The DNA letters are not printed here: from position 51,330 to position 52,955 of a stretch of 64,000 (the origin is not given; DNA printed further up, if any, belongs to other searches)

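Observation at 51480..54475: Candidate type 11 (Slam/DUF560-like) secretion pair with an uncharacterised FecR-domain cargo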

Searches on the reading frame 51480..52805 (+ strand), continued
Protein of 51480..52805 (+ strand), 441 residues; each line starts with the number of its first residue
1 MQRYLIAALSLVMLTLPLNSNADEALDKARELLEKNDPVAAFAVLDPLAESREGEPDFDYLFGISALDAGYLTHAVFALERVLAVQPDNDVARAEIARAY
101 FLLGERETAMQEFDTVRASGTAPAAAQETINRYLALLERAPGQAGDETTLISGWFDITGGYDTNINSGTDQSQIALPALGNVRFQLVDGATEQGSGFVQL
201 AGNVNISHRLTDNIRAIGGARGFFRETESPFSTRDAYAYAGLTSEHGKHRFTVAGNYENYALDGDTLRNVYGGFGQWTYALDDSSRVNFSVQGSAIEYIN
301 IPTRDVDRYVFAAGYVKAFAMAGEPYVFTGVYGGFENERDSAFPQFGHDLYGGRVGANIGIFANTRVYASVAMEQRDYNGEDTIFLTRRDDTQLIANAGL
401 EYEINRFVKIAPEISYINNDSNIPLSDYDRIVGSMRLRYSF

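Call 39: fold_search(model_id=the predicted structure, library=pdb)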
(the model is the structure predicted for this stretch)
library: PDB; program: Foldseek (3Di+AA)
matches with E <= 10: 1580; with E <= 0.001: 537
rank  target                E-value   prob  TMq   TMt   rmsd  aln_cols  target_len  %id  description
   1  9b8a                  5.0e-13  1.00  0.37  0.31  15.4       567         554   11  Cryo-EM structure of E. coli cellulose synthase subunit C (released 2025-02-19)
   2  9b8h_A                7.2e-12  1.00  0.38  0.30  15.9       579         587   12  Cryo-EM structure of E. coli cellulose synthase subunit C with cellotetraose (released 2025-02-19)
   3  2r89_A                5.1e-10  1.00  0.38  0.44   8.9       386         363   10  Crystal structure of the long-chain fatty acid transporter FadL mutant delta N3 (released 2008-09-23)
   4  9h80_M                7.5e-10  1.00  0.40  0.44   9.3       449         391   10  Structure of the outer membrane exopolysaccharide transporter PelBC (released 2025-06-11)
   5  1uyn                  8.0e-10  1.00  0.30  0.41  16.6       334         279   14  Translocator domain of autotransporter NalP from Neisseria meningitidis (released 2004-03-18)
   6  2x9k                  1.3e-09  1.00  0.45  0.67   6.9       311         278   12  Structure of a E.coli porin (released 2011-01-26)
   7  2r4o_A                1.4e-09  1.00  0.36  0.37  10.6       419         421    9  Crystal structure of the long-chain fatty acid transporter FadL mutant delta NPA (released 2008-09-16)
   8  2wvp                  1.8e-09  1.00  0.43  0.66   5.4       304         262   13  Synthetically modified OmpG (released 2010-07-14)
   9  3pgs_B                2.5e-09  1.00  0.36  0.37  10.9       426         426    9  Phe3Gly mutant of EcFadL (released 2011-05-25)
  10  2iwv_A                3.4e-09  1.00  0.45  0.66   5.8       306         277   13  Structure of the monomeric outer membrane porin OmpG in the open and closed conformation (released 2006-08-14)
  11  4ctd_A                3.4e-09  1.00  0.39  0.65   5.7       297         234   12  X-ray structure of an engineered OmpG loop6-deletion (released 2014-08-13)
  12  3pgr                  3.7e-09  1.00  0.39  0.45   8.6       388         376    9  Asp348Arg mutant of EcFadL (released 2011-05-25)
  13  4v3h_B                3.9e-09  1.00  0.40  0.53   6.3       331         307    9  Crystal structure of CymA from Klebsiella oxytoca (released 2015-06-03)
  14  2r88_A                4.2e-09  1.00  0.40  0.47   8.5       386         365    9  Crystal structure of the long-chain fatty acid transporter FadL mutant delta S3 kink (released 2008-09-23)
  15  5fvn_A                4.4e-09  1.00  0.37  0.45   9.5       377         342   10  X-ray crystal structure of Enterobacter cloacae OmpE36 porin. (released 2016-08-10)
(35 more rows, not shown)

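Call 40: search_protein_families(library=pfam, proteins=[P0005, P0010, P0012, P0016, P0025, P0044, P0082, P0105, P0110, P0115], max_evalue=0.001)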
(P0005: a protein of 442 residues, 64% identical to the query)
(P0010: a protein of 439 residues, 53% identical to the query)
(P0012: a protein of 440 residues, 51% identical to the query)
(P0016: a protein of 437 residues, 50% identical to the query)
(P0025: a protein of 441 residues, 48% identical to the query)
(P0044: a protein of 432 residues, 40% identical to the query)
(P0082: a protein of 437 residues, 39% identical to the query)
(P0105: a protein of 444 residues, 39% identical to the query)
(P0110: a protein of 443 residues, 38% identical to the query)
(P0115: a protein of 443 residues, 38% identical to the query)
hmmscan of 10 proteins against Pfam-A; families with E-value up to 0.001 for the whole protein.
P0005 (442 aa): 5 families
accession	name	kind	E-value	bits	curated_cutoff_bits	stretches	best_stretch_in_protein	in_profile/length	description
PF14559.12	TPR_19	-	1.5e-09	38.4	25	1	67-123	1-57/68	Tetratricopeptide repeat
PF04575.19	SlipAM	-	5e-06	26.7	22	1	155-432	4-278/288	Surface lipoprotein assembly modifier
PF12895.13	ANAPC3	-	2.1e-05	25.2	27.2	0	18-82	18-81/82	Anaphase-promoting complex, cyclosome, subunit 3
PF13432.12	TPR_16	-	0.00045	21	32.7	1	64-122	4-60/65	Tetratricopeptide repeat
PF13181.12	TPR_8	-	0.0009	19.7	25.7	0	61-90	5-34/34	Tetratricopeptide repeat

P0010 (439 aa): 4 families
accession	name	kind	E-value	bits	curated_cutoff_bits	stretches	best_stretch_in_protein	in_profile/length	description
PF04575.19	SlipAM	-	5.2e-07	29.9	22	1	198-439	49-288/288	Surface lipoprotein assembly modifier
PF14559.12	TPR_19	-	1.2e-05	25.9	25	1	67-123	1-57/68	Tetratricopeptide repeat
PF10082.15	BBP2_2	-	0.00015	21.2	23.7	1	358-438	303-377/378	Putative beta-barrel porin 2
PF13432.12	TPR_16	-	0.00044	21.1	32.7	0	62-109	2-49/65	Tetratricopeptide repeat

P0012 (440 aa): 3 families
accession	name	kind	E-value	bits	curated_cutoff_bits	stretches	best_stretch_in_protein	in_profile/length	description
PF14559.12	TPR_19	-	4.2e-10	40.2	25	2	69-122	1-54/68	Tetratricopeptide repeat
PF04575.19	SlipAM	-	2.8e-07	30.8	22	1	226-438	74-286/288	Surface lipoprotein assembly modifier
PF13432.12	TPR_16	-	0.0001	23.1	32.7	1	63-115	1-52/65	Tetratricopeptide repeat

P0016 (437 aa): 6 families
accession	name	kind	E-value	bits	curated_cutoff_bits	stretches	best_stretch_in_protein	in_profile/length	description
PF10082.15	BBP2_2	-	2.9e-07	30.2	23.7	1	357-437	304-378/378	Putative beta-barrel porin 2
PF04575.19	SlipAM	-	5.3e-07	29.9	22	1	150-436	4-287/288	Surface lipoprotein assembly modifier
PF11059.14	DUF2860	-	8.2e-06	25.6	22.9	1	345-436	201-292/294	Protein of unknown function (DUF2860)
PF13432.12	TPR_16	-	2.9e-05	24.8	32.7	1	60-117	1-58/65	Tetratricopeptide repeat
PF14559.12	TPR_19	-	7.1e-05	23.5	25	1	66-114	1-49/68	Tetratricopeptide repeat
PF13371.12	TPR_9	-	0.00031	21.1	35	1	70-127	9-66/73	Tetratricopeptide repeat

P0025 (441 aa): 5 families
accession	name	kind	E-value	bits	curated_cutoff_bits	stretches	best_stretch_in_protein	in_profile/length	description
PF14559.12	TPR_19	-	4e-08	33.9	25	1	70-119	1-50/68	Tetratricopeptide repeat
PF04575.19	SlipAM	-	8.1e-08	32.6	22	1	156-441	6-288/288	Surface lipoprotein assembly modifier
PF10082.15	BBP2_2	-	1.3e-07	31.3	23.7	1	387-441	324-378/378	Putative beta-barrel porin 2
PF11059.14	DUF2860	-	1.6e-06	28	22.9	1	276-435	127-287/294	Protein of unknown function (DUF2860)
PF13432.12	TPR_16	-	0.0006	20.7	32.7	0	64-107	1-44/65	Tetratricopeptide repeat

P0044 (432 aa): 8 families
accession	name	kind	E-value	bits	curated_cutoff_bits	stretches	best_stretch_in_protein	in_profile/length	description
PF14559.12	TPR_19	-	5.1e-10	40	25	1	62-115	1-54/68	Tetratricopeptide repeat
PF04575.19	SlipAM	-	2.9e-09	37.3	22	1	189-424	39-280/288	Surface lipoprotein assembly modifier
PF07719.23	TPR_2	-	5.5e-06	26.6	27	1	56-85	5-34/34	Tetratricopeptide repeat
PF13432.12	TPR_16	-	3.4e-05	24.6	32.7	0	23-85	2-64/65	Tetratricopeptide repeat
PF13371.12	TPR_9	-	4.5e-05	23.8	35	1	60-116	3-59/73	Tetratricopeptide repeat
PF13174.12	TPR_6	-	0.00017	22.4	26.3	0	56-84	4-32/33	Tetratricopeptide repeat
PF00515.34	TPR_1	-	0.0002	21.5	27.8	0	56-85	5-34/34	Tetratricopeptide repeat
PF13181.12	TPR_8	-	0.00031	21.1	25.7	0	56-85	5-34/34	Tetratricopeptide repeat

P0082 (437 aa): 8 families
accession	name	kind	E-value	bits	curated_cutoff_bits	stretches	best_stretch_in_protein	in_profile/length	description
PF14559.12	TPR_19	-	3.1e-12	47.1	25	1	67-121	1-55/68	Tetratricopeptide repeat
PF04575.19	SlipAM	-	3.1e-07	30.7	22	1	153-428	9-279/288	Surface lipoprotein assembly modifier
PF07719.23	TPR_2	-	5.5e-05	23.4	27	0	61-90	5-34/34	Tetratricopeptide repeat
PF13432.12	TPR_16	-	0.0001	23.1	32.7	1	61-110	1-50/65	Tetratricopeptide repeat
PF13181.12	TPR_8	-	0.00011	22.5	25.7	0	61-90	5-34/34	Tetratricopeptide repeat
PF10082.15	BBP2_2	-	0.0002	20.8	23.7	1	383-436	324-377/378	Putative beta-barrel porin 2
PF13371.12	TPR_9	-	0.00026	21.4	35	1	66-131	4-69/73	Tetratricopeptide repeat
PF24575.1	TPR_Slam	-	0.00084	20.2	35.2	0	60-114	50-104/104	Surface lipoprotein assembly modifier, N-terminal TPR repeats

P0105 (444 aa): 9 families
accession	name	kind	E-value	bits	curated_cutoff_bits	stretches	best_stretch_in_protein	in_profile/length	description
PF04575.19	SlipAM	-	2.7e-11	44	22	1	159-433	12-277/288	Surface lipoprotein assembly modifier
PF14559.12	TPR_19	-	5.4e-09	36.7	25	1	67-127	1-62/68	Tetratricopeptide repeat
PF12895.13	ANAPC3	-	2.7e-07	31.2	27.2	1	19-82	19-81/82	Anaphase-promoting complex, cyclosome, subunit 3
PF13181.12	TPR_8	-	5.3e-06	26.6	25.7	0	61-90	5-34/34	Tetratricopeptide repeat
PF13432.12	TPR_16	-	2.6e-05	25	32.7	1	61-110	1-50/65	Tetratricopeptide repeat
PF07719.23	TPR_2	-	7.4e-05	23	27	0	61-90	5-34/34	Tetratricopeptide repeat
PF13174.12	TPR_6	-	9.5e-05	23.2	26.3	0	61-89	4-32/33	Tetratricopeptide repeat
PF00515.34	TPR_1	-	0.00018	21.6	27.8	0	61-90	5-34/34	Tetratricopeptide repeat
PF10082.15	BBP2_2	-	0.00019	20.9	23.7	0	390-440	324-374/378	Putative beta-barrel porin 2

P0110 (443 aa): 8 families
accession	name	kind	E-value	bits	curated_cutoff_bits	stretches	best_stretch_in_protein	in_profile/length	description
PF14559.12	TPR_19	-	3.8e-09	37.2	25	1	69-129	1-62/68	Tetratricopeptide repeat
PF04575.19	SlipAM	-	4.9e-09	36.6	22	1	154-437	5-283/288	Surface lipoprotein assembly modifier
PF10082.15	BBP2_2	-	7.3e-06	25.5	23.7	1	362-440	304-376/378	Putative beta-barrel porin 2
PF13432.12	TPR_16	-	1.2e-05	26.1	32.7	1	63-126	1-64/65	Tetratricopeptide repeat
PF12895.13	ANAPC3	-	3.1e-05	24.6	27.2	0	32-84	30-81/82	Anaphase-promoting complex, cyclosome, subunit 3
PF13371.12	TPR_9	-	0.00012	22.5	35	1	68-132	4-68/73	Tetratricopeptide repeat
PF07719.23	TPR_2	-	0.00025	21.4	27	0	63-92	5-34/34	Tetratricopeptide repeat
PF13505.12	OMP_b-brl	-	0.00039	21.1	28.7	0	170-253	16-102/175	Outer membrane protein beta-barrel domain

P0115 (443 aa): 7 families
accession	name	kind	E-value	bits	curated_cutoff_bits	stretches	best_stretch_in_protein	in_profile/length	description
PF04575.19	SlipAM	-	3.8e-11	43.5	22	1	156-443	6-288/288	Surface lipoprotein assembly modifier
PF14559.12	TPR_19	-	1.4e-08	35.3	25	1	70-120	1-51/68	Tetratricopeptide repeat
PF13432.12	TPR_16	-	2.6e-05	25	32.7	1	65-109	2-46/65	Tetratricopeptide repeat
PF12895.13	ANAPC3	-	6.2e-05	23.6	27.2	1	46-113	9-75/82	Anaphase-promoting complex, cyclosome, subunit 3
PF07719.23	TPR_2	-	0.0006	20.2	27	0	64-93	5-34/34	Tetratricopeptide repeat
PF13174.12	TPR_6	-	0.0008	20.3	26.3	0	64-92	4-32/33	Tetratricopeptide repeat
PF13181.12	TPR_8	-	0.00096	19.6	25.7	0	64-93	5-34/34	Tetratricopeptide repeat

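Call 41: find_encoding_contigs(protein=P0001, flank=3000, max_places=4)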
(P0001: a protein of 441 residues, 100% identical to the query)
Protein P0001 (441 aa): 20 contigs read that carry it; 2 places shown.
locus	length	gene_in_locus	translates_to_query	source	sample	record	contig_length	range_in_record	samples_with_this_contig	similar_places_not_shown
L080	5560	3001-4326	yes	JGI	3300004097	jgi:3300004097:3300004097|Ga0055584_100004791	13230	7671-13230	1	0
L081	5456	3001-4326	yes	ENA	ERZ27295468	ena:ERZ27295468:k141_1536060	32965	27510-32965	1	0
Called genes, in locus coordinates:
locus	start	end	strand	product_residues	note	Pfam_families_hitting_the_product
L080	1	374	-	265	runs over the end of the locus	PF00378:ECH_1, PF16113:ECH_2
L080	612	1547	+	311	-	PF12146:Hydrolase_4, PF00561:Abhydrolase_1, PF12697:Abhydrolase_6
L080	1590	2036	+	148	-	-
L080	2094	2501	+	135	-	PF04828:GFA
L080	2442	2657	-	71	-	-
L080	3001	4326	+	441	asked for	PF14559:TPR_19 (weak), PF10082:BBP2_2 (faint)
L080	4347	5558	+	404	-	?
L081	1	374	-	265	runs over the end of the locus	PF00378:ECH_1, PF16113:ECH_2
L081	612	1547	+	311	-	PF12146:Hydrolase_4, PF00561:Abhydrolase_1, PF12697:Abhydrolase_6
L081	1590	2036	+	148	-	-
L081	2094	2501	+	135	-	PF04828:GFA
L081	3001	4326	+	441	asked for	PF14559:TPR_19 (weak), PF10082:BBP2_2 (faint)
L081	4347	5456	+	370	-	?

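Call 64: find_encoding_contigs(protein=P0033, flank=6000, max_places=1)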
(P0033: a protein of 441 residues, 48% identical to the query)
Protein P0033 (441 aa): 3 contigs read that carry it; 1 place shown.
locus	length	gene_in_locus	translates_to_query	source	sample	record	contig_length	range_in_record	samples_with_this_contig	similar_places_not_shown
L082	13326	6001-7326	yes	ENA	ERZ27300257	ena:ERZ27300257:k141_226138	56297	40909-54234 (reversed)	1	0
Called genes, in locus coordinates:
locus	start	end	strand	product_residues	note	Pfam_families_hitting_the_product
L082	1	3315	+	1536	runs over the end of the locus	PF00310:GATase_2, PF04898:Glu_syn_central, PF01645:Glu_synthase, PF01493:GXGXG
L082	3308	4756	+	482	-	PF14691:Fer4_20, PF00070:Pyr_redox (weak), PF00890:FAD_binding_2 (weak), PF01266:DAO (weak), PF07992:Pyr_redox_2, PF12831:FAD_oxidored, PF13450:NAD_binding_8, PF01593:Amino_oxidase, +5 more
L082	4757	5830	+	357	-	PF01208:URO-D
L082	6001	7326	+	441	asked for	PF14559:TPR_19 (weak), PF04575:SlipAM, PF10082:BBP2_2 (faint)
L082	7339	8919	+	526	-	-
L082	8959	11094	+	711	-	PF13371:TPR_9 (faint), PF13414:TPR_11 (faint), PF13424:TPR_12 (faint), PF13428:TPR_14 (faint), PF23914:TPR_CcmH_CycH (weak), PF00515:TPR_1 (weak), PF07719:TPR_2 (weak), PF13844:Glyco_transf_41, +5 more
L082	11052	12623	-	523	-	PF20154:LNT_N, PF00795:CN_hydrolase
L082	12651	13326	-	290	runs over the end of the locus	PF21917:NMB0537_N, PF00571:CBS, PF03471:CorC_HlyC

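Call 65: find_encoding_contigs(protein=P0116, flank=6000, max_places=1)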
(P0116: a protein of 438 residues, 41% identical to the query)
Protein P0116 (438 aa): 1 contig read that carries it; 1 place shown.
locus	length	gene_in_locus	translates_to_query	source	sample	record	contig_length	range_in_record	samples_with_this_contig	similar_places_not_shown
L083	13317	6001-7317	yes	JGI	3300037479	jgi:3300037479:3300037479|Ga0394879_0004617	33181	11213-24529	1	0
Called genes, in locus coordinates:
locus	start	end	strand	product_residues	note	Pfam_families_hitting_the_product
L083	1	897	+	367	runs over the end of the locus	PF00762:Ferrochelatase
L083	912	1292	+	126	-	PF04020:Phage_holin_4_2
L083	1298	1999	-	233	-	PF01814:Hemerythrin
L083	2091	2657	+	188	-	PF01025:GrpE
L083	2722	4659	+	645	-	PF00012:HSP70, PF06723:MreB_Mbl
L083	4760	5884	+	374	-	PF00226:DnaJ, PF01556:DnaJ_C, PF15777:Anti-TRAP (faint), PF00684:DnaJ_CXXCXGXG, PF27439:DnaJ_C_2 (weak)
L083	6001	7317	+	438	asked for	PF13432:TPR_16 (weak), PF14559:TPR_19, PF04575:SlipAM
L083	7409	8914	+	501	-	PF04773:FecR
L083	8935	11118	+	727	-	PF13432:TPR_16, PF00515:TPR_1, PF07719:TPR_2, PF13371:TPR_9, PF13424:TPR_12, PF13432:TPR_16, PF14559:TPR_19, PF13844:Glyco_transf_41, +12 more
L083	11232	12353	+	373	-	PF13433:Peripla_BP_5, PF13458:Peripla_BP_6, PF01094:ANF_receptor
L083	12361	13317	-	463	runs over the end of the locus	PF01406:tRNA-synt_1e, PF01921:tRNA-synt_1f (faint), PF00133:tRNA-synt_1 (faint), PF09334:tRNA-synt_1g (weak), PF09190:DALR_2, PF23493:CysS_C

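Call 66: find_encoding_contigs(protein=P0025, flank=6000, max_places=1)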
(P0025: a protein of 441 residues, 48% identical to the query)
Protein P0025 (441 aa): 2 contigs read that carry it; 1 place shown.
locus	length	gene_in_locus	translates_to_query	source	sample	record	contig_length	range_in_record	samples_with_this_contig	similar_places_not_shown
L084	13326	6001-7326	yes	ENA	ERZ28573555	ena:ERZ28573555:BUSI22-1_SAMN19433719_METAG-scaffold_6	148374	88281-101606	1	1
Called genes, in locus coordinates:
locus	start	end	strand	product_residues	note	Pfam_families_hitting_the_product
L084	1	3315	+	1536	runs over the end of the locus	PF00310:GATase_2, PF04898:Glu_syn_central, PF01645:Glu_synthase, PF01493:GXGXG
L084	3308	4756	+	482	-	PF14691:Fer4_20, PF00070:Pyr_redox (weak), PF00890:FAD_binding_2 (weak), PF01266:DAO (weak), PF07992:Pyr_redox_2, PF12831:FAD_oxidored, PF13450:NAD_binding_8, PF01593:Amino_oxidase, +6 more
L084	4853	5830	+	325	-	PF01208:URO-D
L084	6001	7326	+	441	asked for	PF14559:TPR_19 (weak), PF04575:SlipAM, PF11059:DUF2860 (faint), PF10082:BBP2_2 (weak)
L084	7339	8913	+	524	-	-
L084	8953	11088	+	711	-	PF00515:TPR_1 (faint), PF07719:TPR_2 (faint), PF13176:TPR_7 (faint), PF13371:TPR_9 (faint), PF23914:TPR_CcmH_CycH (faint), PF13181:TPR_8 (faint), PF13432:TPR_16 (weak), PF13844:Glyco_transf_41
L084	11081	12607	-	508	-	PF20154:LNT_N, PF00795:CN_hydrolase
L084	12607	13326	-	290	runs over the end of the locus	PF21917:NMB0537_N, PF00571:CBS, PF03471:CorC_HlyC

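Call 67: find_encoding_contigs(protein=P0111, flank=6000, max_places=1)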
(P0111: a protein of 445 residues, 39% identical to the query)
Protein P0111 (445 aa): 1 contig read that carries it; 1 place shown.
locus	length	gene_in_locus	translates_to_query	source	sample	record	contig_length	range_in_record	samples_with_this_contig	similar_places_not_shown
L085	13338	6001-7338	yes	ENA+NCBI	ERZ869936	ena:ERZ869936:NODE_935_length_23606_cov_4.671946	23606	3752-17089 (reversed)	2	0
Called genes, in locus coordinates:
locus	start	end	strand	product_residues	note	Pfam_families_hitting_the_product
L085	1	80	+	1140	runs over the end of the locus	PF02811:PHP, PF07733:DNA_pol3_alpha, PF17657:DNA_pol3_finger, PF14579:HHH_6, PF01336:tRNA_anti-codon, PF20914:DNA_pol_IIIA_C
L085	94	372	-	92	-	PF00708:Acylphosphatase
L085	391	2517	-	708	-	PF00133:tRNA-synt_1, PF01406:tRNA-synt_1e (faint), PF01921:tRNA-synt_1f (faint), PF09334:tRNA-synt_1g, PF19303:Anticodon_3, PF01588:tRNA_bind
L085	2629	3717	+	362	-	PF01883:FeS_assembly_P, PF00142:Fer4_NifH (faint), PF01656:CbiA, PF09140:MipZ, PF10609:ParA, PF13614:AAA_31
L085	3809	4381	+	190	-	PF22769:DCD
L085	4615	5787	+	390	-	PF02784:Orn_Arg_deC_N, PF00278:Orn_DAP_Arg_deC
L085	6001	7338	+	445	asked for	PF13432:TPR_16 (faint), PF13181:TPR_8 (faint), PF14559:TPR_19 (weak), PF04575:SlipAM, PF10082:BBP2_2 (faint)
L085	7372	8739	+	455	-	PF04773:FecR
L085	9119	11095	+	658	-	PF13181:TPR_8 (faint), PF13431:TPR_17 (faint), PF00515:TPR_1 (faint), PF13371:TPR_9 (weak), PF13844:Glyco_transf_41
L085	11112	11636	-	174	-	PF00186:DHFR_1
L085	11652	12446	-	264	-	PF00303:Thymidylat_synt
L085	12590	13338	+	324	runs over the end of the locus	PF09925:DUF2157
